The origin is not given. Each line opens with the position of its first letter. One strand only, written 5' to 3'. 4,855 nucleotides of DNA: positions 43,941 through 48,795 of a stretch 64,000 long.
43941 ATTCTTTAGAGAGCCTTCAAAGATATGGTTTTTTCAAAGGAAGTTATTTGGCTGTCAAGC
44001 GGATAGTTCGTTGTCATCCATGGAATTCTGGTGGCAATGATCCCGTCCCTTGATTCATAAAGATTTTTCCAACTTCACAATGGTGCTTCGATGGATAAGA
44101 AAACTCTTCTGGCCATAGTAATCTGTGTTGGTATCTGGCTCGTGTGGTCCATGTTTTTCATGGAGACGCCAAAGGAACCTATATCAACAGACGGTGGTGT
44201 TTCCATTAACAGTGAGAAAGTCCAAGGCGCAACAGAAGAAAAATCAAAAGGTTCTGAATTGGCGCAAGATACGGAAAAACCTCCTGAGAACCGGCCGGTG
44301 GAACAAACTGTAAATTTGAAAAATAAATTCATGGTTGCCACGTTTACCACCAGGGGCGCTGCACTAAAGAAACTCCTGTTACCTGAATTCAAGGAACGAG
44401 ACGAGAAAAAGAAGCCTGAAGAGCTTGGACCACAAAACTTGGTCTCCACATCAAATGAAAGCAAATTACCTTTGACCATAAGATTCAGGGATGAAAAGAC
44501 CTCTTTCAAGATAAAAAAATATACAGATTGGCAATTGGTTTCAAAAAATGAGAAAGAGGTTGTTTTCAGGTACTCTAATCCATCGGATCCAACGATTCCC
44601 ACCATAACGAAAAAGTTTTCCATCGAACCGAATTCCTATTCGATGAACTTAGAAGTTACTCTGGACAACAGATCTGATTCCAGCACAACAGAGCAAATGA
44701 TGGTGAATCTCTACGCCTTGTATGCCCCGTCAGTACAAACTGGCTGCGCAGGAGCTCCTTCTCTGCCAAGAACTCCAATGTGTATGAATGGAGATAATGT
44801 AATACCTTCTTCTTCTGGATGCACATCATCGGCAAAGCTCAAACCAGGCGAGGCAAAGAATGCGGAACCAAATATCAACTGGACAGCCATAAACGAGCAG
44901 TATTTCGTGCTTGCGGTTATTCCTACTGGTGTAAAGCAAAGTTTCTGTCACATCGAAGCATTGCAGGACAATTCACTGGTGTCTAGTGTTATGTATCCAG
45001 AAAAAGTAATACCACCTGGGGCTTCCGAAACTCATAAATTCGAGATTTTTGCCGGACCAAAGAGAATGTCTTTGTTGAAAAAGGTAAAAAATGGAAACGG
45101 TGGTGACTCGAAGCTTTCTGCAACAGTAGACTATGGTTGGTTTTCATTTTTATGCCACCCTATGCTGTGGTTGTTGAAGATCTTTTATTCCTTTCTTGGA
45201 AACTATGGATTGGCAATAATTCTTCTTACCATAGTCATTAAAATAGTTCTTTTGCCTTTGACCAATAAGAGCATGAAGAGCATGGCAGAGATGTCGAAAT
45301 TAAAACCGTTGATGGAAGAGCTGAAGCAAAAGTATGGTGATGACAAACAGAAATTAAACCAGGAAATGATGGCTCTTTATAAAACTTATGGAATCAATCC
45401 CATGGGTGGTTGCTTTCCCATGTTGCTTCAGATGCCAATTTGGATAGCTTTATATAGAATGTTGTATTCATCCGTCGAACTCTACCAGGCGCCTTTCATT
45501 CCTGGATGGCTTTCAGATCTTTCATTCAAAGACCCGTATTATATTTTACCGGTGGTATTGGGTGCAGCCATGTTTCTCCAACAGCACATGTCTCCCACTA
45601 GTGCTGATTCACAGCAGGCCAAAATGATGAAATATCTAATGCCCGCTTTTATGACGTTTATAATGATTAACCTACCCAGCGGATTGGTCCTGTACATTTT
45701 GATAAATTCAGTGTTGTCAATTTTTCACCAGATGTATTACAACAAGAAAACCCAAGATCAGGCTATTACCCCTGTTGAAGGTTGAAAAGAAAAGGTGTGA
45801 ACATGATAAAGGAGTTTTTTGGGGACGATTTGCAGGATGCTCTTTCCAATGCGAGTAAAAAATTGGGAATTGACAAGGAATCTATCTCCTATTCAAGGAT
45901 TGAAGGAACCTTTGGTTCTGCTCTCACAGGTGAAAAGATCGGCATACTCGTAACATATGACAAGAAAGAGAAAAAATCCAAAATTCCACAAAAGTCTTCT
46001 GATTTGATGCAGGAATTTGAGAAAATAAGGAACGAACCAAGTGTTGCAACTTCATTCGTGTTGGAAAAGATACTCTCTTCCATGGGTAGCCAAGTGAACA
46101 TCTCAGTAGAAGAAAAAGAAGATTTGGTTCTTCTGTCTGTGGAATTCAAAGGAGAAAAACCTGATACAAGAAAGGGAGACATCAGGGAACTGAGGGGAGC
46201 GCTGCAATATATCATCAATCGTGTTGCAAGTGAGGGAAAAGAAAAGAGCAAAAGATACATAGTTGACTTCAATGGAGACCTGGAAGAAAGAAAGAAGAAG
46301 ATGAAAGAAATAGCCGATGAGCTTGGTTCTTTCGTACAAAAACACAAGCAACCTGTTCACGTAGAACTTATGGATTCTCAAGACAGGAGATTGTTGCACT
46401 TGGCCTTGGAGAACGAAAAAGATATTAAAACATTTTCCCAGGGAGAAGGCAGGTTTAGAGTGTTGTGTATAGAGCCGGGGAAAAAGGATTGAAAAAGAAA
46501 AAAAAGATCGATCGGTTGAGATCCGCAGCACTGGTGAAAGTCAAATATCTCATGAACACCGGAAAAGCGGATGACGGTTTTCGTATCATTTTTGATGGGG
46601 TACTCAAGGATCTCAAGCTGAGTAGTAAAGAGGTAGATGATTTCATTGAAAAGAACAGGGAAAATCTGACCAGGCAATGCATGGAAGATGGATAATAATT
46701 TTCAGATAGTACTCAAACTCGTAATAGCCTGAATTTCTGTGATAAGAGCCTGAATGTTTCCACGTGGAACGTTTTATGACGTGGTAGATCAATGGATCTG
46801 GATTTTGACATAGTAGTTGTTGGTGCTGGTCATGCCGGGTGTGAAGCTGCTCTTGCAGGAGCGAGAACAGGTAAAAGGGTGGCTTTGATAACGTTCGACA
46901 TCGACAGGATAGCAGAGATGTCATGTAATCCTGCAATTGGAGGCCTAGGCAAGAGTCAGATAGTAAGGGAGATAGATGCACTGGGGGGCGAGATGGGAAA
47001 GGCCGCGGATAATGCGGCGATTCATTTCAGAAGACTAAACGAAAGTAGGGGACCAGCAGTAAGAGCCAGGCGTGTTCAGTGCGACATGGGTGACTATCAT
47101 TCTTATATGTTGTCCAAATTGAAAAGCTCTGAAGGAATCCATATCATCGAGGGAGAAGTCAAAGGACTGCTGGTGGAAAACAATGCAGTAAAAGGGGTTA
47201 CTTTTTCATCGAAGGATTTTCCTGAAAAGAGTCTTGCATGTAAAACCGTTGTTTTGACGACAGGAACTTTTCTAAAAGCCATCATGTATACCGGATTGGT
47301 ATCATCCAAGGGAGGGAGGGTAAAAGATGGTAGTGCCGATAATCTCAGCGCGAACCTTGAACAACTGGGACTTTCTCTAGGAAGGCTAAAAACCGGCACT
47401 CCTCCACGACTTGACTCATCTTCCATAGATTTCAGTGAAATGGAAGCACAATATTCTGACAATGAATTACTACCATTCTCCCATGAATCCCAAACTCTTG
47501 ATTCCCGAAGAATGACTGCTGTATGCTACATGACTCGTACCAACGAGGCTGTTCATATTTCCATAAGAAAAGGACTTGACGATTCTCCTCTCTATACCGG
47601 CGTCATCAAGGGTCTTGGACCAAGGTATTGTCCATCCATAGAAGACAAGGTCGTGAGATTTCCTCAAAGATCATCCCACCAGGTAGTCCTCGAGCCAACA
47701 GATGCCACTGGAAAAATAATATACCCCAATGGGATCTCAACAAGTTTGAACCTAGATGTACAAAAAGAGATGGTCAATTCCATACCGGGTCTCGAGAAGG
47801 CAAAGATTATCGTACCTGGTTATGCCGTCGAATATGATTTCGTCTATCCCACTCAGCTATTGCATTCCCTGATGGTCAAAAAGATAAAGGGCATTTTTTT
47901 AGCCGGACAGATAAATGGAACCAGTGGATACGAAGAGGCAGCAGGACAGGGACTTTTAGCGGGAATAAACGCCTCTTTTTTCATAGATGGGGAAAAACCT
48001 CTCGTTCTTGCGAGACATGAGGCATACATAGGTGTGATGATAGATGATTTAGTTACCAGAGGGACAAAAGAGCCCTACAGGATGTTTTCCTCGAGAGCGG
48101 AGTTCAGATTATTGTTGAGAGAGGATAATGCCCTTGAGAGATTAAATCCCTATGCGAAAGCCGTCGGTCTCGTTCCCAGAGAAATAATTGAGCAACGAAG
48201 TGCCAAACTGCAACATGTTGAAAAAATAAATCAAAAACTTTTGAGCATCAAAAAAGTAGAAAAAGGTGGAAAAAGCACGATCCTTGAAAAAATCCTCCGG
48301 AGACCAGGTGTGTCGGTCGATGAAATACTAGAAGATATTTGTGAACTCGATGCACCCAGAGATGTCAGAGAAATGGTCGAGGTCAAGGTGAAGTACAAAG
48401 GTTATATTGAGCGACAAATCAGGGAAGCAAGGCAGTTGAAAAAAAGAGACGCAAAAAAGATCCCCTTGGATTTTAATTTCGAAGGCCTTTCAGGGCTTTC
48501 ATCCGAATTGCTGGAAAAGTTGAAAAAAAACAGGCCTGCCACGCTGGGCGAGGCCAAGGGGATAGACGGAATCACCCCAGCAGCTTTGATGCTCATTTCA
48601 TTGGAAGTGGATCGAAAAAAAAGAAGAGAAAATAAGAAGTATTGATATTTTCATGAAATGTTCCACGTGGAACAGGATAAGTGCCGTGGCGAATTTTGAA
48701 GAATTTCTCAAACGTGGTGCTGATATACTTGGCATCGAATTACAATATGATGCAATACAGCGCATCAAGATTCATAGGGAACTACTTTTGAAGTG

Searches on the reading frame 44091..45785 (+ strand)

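Call 71: search_protein_families(library=pfam, proteins=[window:44091-45785:+], max_evalue=0.00001)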
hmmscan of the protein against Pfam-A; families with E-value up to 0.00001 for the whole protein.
window:44091-45785:+ (564 aa): 2 families
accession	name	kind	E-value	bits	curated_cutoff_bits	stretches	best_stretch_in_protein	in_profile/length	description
PF02096.25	60KD_IMP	-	5e-61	205.9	35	1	372-552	1-163/163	60Kd inner membrane protein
PF14849.12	YidC_periplas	-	3.8e-32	112.8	24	1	74-361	2-283/283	YidC periplasmic domain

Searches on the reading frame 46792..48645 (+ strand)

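Call 71: search_protein_families(library=pfam, proteins=[window:46792-48645:+], max_evalue=0.00001)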
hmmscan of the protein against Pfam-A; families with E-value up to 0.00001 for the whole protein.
window:46792-48645:+ (617 aa): 6 families
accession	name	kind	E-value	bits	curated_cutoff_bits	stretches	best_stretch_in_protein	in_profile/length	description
PF01134.28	GIDA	-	1.1e-150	502.6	22.1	1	6-401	1-390/391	Glucose inhibited division protein A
PF13932.14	SAM_GIDA_C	-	5.1e-17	61.9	27.1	1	548-602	2-56/57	tRNA modifying enzyme MnmG/GidA C-terminal helical bundle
PF21680.2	GIDA_C_1st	-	5e-11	43.6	24.7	1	466-542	14-95/96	tRNA modifying enzyme MnmG/GidA C-terminal helical domain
PF12831.13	FAD_oxidored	-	7.5e-08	32.5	27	1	6-158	1-145/416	FAD dependent oxidoreductase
PF07992.20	Pyr_redox_2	-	2.3e-06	27.7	26.1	1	5-169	1-119/291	Pyridine nucleotide-disulphide oxidoreductase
PF00890.30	FAD_binding_2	-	6.6e-06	26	20.4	0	6-34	1-29/414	FAD binding domain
